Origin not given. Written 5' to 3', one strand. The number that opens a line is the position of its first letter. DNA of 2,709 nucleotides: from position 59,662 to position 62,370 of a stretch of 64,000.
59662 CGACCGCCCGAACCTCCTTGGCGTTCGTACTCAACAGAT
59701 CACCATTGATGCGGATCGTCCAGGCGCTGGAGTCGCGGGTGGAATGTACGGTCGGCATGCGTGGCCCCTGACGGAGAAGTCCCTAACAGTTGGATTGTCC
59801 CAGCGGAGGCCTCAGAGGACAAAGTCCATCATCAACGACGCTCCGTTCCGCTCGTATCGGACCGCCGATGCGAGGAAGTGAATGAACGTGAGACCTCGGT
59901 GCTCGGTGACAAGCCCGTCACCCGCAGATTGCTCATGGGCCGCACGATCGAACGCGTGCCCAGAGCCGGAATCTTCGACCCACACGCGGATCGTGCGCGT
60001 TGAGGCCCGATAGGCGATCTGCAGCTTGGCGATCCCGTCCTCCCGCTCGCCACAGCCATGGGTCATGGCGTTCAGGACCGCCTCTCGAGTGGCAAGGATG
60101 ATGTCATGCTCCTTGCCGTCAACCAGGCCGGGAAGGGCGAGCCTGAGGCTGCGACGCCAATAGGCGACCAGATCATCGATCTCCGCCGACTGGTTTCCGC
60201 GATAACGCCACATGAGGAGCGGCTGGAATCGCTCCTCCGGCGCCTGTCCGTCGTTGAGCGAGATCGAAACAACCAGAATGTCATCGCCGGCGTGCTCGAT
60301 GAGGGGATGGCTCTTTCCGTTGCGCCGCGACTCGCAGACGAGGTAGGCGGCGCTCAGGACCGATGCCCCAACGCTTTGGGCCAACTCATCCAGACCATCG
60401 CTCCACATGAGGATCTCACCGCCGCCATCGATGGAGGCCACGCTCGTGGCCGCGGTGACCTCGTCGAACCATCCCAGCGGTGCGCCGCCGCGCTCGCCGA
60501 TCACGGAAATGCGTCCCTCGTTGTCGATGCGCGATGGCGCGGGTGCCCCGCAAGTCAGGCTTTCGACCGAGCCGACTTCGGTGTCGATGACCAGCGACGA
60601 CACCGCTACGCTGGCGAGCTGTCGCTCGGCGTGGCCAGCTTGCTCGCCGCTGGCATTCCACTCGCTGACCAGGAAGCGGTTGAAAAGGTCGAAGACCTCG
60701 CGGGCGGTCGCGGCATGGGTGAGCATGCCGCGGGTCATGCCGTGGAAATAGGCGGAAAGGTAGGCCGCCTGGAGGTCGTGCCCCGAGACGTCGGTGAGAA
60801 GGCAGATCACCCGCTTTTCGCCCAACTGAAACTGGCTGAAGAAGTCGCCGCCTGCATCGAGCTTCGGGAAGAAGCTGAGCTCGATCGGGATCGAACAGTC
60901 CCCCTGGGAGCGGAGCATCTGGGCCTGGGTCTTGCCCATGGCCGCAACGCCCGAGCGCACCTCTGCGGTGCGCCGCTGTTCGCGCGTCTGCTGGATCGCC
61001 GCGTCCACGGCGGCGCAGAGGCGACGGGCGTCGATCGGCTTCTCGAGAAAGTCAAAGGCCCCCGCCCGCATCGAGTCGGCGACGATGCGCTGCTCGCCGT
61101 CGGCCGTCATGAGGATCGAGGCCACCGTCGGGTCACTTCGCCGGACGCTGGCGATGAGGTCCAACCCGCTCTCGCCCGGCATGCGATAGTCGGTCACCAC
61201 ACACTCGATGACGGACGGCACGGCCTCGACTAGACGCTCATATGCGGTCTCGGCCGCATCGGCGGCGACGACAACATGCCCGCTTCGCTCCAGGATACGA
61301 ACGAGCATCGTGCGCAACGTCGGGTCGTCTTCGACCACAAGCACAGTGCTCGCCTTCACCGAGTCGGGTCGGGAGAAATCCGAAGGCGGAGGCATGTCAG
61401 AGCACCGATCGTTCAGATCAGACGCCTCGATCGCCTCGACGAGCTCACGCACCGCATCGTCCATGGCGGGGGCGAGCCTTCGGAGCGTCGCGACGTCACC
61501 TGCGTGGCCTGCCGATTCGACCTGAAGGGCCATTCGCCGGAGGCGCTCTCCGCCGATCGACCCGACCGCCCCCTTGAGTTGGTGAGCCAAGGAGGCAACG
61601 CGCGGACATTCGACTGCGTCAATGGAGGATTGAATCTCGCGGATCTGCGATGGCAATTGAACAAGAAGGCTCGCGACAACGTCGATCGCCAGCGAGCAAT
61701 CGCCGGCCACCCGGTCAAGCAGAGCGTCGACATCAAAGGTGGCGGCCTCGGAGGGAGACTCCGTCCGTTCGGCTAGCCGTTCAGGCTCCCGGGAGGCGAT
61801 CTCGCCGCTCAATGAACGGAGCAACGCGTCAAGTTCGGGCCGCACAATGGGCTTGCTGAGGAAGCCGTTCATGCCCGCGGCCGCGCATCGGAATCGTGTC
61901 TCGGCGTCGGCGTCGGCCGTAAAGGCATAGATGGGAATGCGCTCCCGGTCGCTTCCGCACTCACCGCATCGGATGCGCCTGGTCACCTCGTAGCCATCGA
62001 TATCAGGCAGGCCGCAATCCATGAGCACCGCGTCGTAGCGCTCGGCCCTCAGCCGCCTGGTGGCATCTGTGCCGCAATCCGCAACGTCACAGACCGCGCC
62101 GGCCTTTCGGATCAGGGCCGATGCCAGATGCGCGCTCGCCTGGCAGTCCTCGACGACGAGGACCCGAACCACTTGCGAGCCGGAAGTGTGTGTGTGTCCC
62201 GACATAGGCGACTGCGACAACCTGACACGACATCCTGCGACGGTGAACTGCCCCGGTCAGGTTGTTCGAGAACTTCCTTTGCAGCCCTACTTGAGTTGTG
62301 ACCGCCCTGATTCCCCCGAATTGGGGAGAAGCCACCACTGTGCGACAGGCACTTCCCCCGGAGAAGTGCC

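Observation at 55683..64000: Candidate integrated signalling system: MCP-like protein facing REC-HPt-REC-PP2C-RsbW-like fusion, STAS, small TM ORF, ECF sigma, repeat array, TM protein and a duplicated secreted protein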

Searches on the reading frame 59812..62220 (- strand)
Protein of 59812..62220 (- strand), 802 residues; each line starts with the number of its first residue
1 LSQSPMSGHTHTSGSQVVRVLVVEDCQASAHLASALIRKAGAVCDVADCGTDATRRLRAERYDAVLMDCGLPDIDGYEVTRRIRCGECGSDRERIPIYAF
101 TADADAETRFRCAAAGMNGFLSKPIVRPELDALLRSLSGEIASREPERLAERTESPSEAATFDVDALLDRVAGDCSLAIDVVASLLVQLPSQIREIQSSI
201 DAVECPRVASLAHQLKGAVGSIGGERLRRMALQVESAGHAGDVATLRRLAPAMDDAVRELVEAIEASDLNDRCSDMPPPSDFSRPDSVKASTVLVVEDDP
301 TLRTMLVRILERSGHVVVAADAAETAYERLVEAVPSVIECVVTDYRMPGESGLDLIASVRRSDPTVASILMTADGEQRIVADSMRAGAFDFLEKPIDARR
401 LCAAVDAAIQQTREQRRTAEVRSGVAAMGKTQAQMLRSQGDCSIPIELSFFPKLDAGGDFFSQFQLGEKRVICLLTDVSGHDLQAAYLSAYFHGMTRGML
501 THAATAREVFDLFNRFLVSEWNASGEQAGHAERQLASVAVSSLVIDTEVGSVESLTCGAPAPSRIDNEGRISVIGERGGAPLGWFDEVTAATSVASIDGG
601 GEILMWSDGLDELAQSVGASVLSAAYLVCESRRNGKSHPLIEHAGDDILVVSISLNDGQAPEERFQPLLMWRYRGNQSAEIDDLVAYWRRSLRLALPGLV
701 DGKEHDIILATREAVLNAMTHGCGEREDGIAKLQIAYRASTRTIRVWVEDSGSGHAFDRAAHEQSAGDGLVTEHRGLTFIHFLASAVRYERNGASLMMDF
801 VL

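Call 3: search_protein_families(library=pfam, proteins=[window:59812-62220:-], max_evalue=0.01)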
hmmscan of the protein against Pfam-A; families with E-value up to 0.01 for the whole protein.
window:59812-62220:- (802 aa): 4 families
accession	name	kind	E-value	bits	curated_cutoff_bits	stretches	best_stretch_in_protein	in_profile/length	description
PF00072.30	Response_reg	-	1.6e-48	163.9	30.2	2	293-405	1-110/111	Response regulator receiver domain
PF07228.17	SpoIIE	-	6.8e-17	62.5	25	1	468-618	2-141/192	Stage II sporulation protein E (SpoIIE)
PF13581.12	HATPase_c_2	-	1.2e-10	42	27.4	1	689-798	12-125/127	Histidine kinase-like ATPase domain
PF01627.28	Hpt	-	7e-09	36.3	24.6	1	181-264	2-81/84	Hpt domain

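Call 9: search_protein_families(library=ncbifam, proteins=[window:59812-62220:-], max_evalue=0.01)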
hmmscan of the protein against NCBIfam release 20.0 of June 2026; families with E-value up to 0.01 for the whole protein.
window:59812-62220:- (802 aa): 104 families (the best 25 are shown)
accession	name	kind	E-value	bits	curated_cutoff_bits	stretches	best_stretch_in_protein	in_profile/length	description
TIGR02956.1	TMAO_torS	equivalog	1.6e-34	119.2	676.5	2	16-264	700-964/967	TMAO reductase system sensor histidine kinase/response regulator TorS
NF008318.0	PRK11107.1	equivalog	1.6e-34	119.1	890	2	11-241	661-889/920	two-component sensor histidine kinase BarA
NF008302.0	PRK11091.1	equivalog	7.4e-34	117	838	2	15-240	523-745/779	aerobic respiration two-component sensor histidine kinase ArcB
NF011874.0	PRK15347.1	equivalog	2.8e-32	111.7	852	2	18-250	691-905/921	two component system sensor kinase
TIGR02154.1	PhoB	equivalog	6.1e-32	110.7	296.2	2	290-439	2-150/226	phosphate regulon transcriptional regulator PhoB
TIGR01818.1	ntrC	equivalog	2.7e-30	105.6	558.6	2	293-421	1-126/463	nitrogen regulation protein NR(I)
NF006900.1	PRK09390.1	equivalog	1.3e-29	103.2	255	2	290-426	4-137/203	response regulator FixJ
NF040689.1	MtrAB_MtrA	equivalog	5.3e-28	97.9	300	2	293-448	1-152/219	MtrAB system response regulator MtrA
NF007005.1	PRK09468.1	equivalog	2.9e-27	95.6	331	2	290-416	3-126/237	osmolarity response regulator transcription factor OmpR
NF008469.0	PRK11361.1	equivalog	5.8e-27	94.5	714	2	290-415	4-126/461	acetoacetate metabolism transcriptional regulator AtoC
NF041734.1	resp_reg_RppA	equivalog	1.3e-26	93.4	250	2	293-432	3-140/229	two-component system response regulator RppA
NF008099.0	PRK10841.1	equivalog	2.6e-25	88.4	920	2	9-138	816-940/949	two-component system sensor histidine kinase RcsC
NF045991.1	RespRegCtrARhodob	equivalog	1.6e-24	86.9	350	2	18-135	1-113/224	response regulator transcription factor CtrA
NF012023.0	PRK15479.1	equivalog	6e-24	84.8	337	2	19-138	2-116/224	transcriptional regulator TctD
NF041733.1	resp_reg_CseB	equivalog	8.4e-24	84.2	350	2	292-420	2-126/228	two-component system response regulator CseB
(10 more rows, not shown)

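Call 10: find_encoding_contigs(protein=window:59812-62220:-, flank=10000, max_places=6)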
Protein window:59812-62220:- (802 aa): no gene with exactly this product is on record in the collection.

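Call 11: find_homologous_proteins(query=window:59812-62220:-)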
Query window:59812-62220:- (802 aa): 1419 proteins with E <= 0.001 among 8000 candidates; the best 120 are listed.
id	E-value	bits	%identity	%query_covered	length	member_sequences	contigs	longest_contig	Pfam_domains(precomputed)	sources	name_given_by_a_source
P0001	0.0e+0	1754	100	99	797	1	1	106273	PF13581.13,PF00072.31,PF07228.18,PF01627.29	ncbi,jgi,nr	ncbi:MAG: response regulator [Phycisphaerae bacterium]|jgi:CheY-like chemotaxis protein/anti-sigma r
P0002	0.0e+0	1093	63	100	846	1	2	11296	PF13581.13,PF00072.31,PF07228.18,PF01627.29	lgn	-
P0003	0.0e+0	1038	62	99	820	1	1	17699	PF13581.13,PF00072.31,PF07228.18,PF01627.29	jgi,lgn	jgi:CheY-like chemotaxis protein/anti-sigma regulatory factor (Ser/Thr protein kinase)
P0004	4.4e-286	969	57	100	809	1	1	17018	PF13581.13,PF00072.31,PF07228.18,PF01627.29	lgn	-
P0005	4.7e-269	913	56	98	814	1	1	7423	PF13581.13,PF00072.31,PF07228.18,PF01627.29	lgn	-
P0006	8.3e-269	912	56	98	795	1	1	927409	PF13581.13,PF00072.31,PF07228.18,PF01627.29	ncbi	-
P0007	4.5e-266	903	55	98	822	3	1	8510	PF13581.13,PF00072.31,PF07228.18,PF01627.29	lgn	-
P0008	3.1e-256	871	54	98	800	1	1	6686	PF13581.13,PF00072.31,PF07228.18,PF01627.29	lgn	-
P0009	1.3e-236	806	51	98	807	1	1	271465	PF13581.13,PF00072.31,PF07228.18,PF01627.29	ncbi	-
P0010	5.9e-236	804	51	98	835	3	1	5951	PF13581.13,PF00072.31,PF07228.18,PF01627.29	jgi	jgi:CheY-like chemotaxis protein/anti-sigma regulatory factor (Ser/Thr protein kinase)/HPt (histidin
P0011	8.5e-236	803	51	99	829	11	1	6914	PF13581.13,PF00072.31,PF07228.18,PF01627.29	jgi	jgi:CheY-like chemotaxis protein/anti-sigma regulatory factor (Ser/Thr protein kinase)/HPt (histidin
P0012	2.0e-198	680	45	98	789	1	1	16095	PF13581.13,PF00072.31,PF07228.18,PF01627.29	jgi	jgi:CheY-like chemotaxis protein/anti-sigma regulatory factor (Ser/Thr protein kinase)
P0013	9.9e-157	542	43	65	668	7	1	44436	PF13581.13,PF00072.31,PF07228.18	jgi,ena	jgi:DNA-binding response OmpR family regulator/anti-sigma regulatory factor (Ser/Thr protein kinase)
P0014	1.9e-142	495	45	64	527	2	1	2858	PF13581.13,PF00072.31,PF07228.18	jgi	jgi:FixJ family two-component response regulator/anti-sigma regulatory factor (Ser/Thr protein kinas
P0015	6.7e-142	493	46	66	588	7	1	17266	PF13581.13,PF00072.31,PF07228.18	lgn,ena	-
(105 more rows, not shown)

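Call 12: find_encoding_contigs(protein=P0006, flank=10000, max_places=2)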
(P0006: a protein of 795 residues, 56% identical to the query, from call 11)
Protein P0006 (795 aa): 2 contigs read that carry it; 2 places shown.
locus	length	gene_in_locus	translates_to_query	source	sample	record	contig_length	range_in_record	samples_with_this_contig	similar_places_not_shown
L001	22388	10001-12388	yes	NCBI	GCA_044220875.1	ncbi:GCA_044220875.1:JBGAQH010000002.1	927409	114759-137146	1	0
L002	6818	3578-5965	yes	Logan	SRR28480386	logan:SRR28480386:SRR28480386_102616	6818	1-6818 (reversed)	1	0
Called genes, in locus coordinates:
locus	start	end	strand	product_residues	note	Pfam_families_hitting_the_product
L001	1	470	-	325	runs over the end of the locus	PF03705:CheR_N, PF01739:CheR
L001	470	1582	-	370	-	PF00072:Response_reg, PF01339:CheB_methylest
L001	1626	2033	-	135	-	PF00072:Response_reg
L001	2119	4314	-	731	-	PF00672:HAMP, PF00015:MCPsignal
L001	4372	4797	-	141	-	PF01584:CheW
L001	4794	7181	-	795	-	PF01627:Hpt, PF02895:H-kinase_dim, PF02518:HATPase_c, PF01584:CheW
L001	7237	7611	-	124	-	PF00072:Response_reg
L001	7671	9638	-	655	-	-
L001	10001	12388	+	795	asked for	PF00072:Response_reg, PF01627:Hpt, PF00072:Response_reg, PF07228:SpoIIE, PF13581:HATPase_c_2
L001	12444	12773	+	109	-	PF01740:STAS, PF13466:STAS_2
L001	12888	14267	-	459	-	PF00578:AhpC-TSA, PF08534:Redoxin, PF00085:Thioredoxin, PF13098:Thioredoxin_2 (weak), PF13905:Thioredoxin_8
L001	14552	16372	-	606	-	PF00512:HisKA, PF02518:HATPase_c, PF00072:Response_reg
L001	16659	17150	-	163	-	PF14085:DUF4265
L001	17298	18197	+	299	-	PF13385:Laminin_G_3, PF02210:Laminin_G_2 (weak)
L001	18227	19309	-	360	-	PF07291:MauE (weak)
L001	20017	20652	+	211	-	PF05198:IF3_N, PF00707:IF3_C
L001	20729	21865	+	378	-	-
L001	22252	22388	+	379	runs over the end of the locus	-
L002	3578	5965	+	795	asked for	PF00072:Response_reg, PF01627:Hpt, PF00072:Response_reg, PF07228:SpoIIE, PF13581:HATPase_c_2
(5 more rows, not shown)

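Call 13: find_encoding_contigs(protein=P0009, flank=10000, max_places=2)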
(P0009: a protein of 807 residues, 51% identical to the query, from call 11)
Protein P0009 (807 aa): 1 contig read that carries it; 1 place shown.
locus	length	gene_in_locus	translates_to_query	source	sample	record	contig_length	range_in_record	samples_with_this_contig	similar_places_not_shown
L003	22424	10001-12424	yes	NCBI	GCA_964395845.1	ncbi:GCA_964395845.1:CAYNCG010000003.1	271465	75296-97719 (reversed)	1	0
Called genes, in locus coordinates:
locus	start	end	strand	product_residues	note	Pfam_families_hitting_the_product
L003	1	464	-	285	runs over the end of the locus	PF03705:CheR_N (weak), PF01739:CheR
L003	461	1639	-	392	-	PF00072:Response_reg, PF01339:CheB_methylest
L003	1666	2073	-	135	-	PF00072:Response_reg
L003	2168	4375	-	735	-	PF00672:HAMP, PF00015:MCPsignal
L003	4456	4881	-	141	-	PF01584:CheW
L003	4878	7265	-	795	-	PF01627:Hpt, PF02895:H-kinase_dim, PF02518:HATPase_c, PF01584:CheW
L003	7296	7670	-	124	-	PF00072:Response_reg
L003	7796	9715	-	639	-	-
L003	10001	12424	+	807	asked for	PF00072:Response_reg, PF01627:Hpt, PF00072:Response_reg, PF07228:SpoIIE, PF13581:HATPase_c_2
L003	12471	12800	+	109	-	PF01740:STAS, PF13466:STAS_2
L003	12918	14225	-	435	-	PF08534:Redoxin, PF00085:Thioredoxin, PF00578:AhpC-TSA, PF13098:Thioredoxin_2, PF13905:Thioredoxin_8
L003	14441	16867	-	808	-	PF00512:HisKA, PF02518:HATPase_c, PF00072:Response_reg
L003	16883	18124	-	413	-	PF13458:Peripla_BP_6, PF13433:Peripla_BP_5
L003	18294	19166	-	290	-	PF13557:Phenol_MetA_deg (faint)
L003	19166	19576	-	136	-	PF00403:HMA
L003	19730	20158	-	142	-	-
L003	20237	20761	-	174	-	PF14085:DUF4265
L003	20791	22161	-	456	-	PF07291:MauE (weak)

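Call 14: find_encoding_contigs(protein=P0001, flank=10000, max_places=2)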
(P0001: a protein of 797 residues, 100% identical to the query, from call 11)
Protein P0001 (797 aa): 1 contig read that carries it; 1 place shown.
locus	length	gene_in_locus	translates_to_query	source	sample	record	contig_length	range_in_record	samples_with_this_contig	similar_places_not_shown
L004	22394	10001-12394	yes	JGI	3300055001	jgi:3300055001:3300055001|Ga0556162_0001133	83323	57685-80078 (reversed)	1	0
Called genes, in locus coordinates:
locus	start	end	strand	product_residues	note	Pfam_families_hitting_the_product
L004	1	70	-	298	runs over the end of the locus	PF03705:CheR_N (weak), PF01739:CheR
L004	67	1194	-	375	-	PF00072:Response_reg, PF01339:CheB_methylest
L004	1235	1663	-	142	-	PF00072:Response_reg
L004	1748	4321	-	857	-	PF00672:HAMP (weak), PF00015:MCPsignal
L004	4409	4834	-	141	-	PF01584:CheW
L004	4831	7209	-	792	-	PF01627:Hpt, PF02895:H-kinase_dim, PF02518:HATPase_c, PF01584:CheW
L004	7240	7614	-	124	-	PF00072:Response_reg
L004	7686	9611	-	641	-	-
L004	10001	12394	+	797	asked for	PF00072:Response_reg, PF01627:Hpt, PF00072:Response_reg, PF07228:SpoIIE, PF13581:HATPase_c_2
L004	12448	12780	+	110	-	PF01740:STAS, PF13466:STAS_2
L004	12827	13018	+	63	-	-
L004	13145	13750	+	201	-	PF04542:Sigma70_r2, PF08281:Sigma70_r4_2, PF04545:Sigma70_r4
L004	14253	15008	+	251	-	-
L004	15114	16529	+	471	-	-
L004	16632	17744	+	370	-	PF00528:BPD_transp_1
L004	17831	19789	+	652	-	PF00496:SBP_bac_5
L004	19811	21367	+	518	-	PF19300:BPD_transp_1_N (faint), PF00528:BPD_transp_1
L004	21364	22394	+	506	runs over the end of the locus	PF12911:OppC_N, PF00528:BPD_transp_1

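Call 16: find_encoding_contigs(protein=P0003, flank=10000, max_places=2)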
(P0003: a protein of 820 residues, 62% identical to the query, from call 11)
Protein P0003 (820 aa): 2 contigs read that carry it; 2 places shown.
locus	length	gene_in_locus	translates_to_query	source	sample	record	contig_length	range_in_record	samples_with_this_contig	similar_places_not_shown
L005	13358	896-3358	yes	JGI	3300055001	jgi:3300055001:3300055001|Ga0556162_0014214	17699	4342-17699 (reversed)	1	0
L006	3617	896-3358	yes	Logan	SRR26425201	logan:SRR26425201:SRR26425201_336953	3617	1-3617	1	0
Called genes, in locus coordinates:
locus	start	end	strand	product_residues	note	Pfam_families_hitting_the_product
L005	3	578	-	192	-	?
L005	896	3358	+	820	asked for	PF00072:Response_reg, PF01627:Hpt (weak), PF00072:Response_reg, PF07228:SpoIIE, PF13581:HATPase_c_2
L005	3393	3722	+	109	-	PF01740:STAS, PF13466:STAS_2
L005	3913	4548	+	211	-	PF04542:Sigma70_r2, PF08281:Sigma70_r4_2, PF04545:Sigma70_r4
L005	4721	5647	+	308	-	-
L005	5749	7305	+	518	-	-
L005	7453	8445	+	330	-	PF00528:BPD_transp_1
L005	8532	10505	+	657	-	PF00496:SBP_bac_5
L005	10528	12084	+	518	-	PF19300:BPD_transp_1_N (faint), PF00528:BPD_transp_1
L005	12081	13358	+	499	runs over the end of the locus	PF12911:OppC_N, PF00528:BPD_transp_1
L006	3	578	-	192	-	?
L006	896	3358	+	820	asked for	PF00072:Response_reg, PF01627:Hpt (weak), PF00072:Response_reg, PF07228:SpoIIE, PF13581:HATPase_c_2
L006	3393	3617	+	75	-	?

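Call 17: find_encoding_contigs(protein=P0004, flank=10000, max_places=2)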
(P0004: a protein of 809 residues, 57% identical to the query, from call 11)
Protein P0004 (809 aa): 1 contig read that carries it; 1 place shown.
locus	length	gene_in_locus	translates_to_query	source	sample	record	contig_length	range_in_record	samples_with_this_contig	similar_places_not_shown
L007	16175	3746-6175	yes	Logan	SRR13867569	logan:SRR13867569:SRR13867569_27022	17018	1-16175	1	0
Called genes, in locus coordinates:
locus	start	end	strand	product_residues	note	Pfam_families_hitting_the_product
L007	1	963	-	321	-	?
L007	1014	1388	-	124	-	PF00072:Response_reg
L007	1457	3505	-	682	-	-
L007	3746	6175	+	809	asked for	PF00072:Response_reg, PF01627:Hpt, PF00072:Response_reg, PF07228:SpoIIE, PF13581:HATPase_c_2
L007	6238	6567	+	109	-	PF01740:STAS, PF13466:STAS_2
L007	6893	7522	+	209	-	PF04542:Sigma70_r2, PF08281:Sigma70_r4_2, PF04545:Sigma70_r4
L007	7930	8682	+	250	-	-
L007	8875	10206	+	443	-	-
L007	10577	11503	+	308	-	PF00528:BPD_transp_1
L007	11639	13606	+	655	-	PF00496:SBP_bac_5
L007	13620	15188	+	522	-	PF00528:BPD_transp_1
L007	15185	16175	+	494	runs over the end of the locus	PF12911:OppC_N, PF00528:BPD_transp_1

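Call 18: find_encoding_contigs(protein=P0012, flank=10000, max_places=2)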
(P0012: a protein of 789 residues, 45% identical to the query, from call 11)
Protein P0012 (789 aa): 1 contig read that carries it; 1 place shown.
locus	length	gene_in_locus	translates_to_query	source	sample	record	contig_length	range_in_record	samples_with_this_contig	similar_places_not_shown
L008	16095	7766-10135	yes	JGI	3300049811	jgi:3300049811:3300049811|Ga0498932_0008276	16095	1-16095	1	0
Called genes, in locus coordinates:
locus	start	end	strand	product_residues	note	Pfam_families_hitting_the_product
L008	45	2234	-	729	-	PF02743:dCache_1, PF00672:HAMP (faint), PF00015:MCPsignal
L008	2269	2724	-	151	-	PF01584:CheW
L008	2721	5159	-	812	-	PF01627:Hpt, PF02895:H-kinase_dim, PF02518:HATPase_c, PF01584:CheW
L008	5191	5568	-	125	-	PF00072:Response_reg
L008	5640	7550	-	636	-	-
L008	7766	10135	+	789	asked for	PF00072:Response_reg, PF01627:Hpt, PF00072:Response_reg, PF07228:SpoIIE, PF13581:HATPase_c_2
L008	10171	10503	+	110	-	PF01740:STAS, PF13466:STAS_2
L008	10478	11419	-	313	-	-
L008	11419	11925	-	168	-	PF00583:Acetyltransf_1, PF13673:Acetyltransf_10 (weak), PF13508:Acetyltransf_7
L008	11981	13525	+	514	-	PF00450:Peptidase_S10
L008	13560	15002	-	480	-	PF08450:SGL, PF19780:DUF6265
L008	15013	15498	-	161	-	PF07606:DUF1569, PF12867:DinB_2 (faint)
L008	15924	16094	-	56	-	?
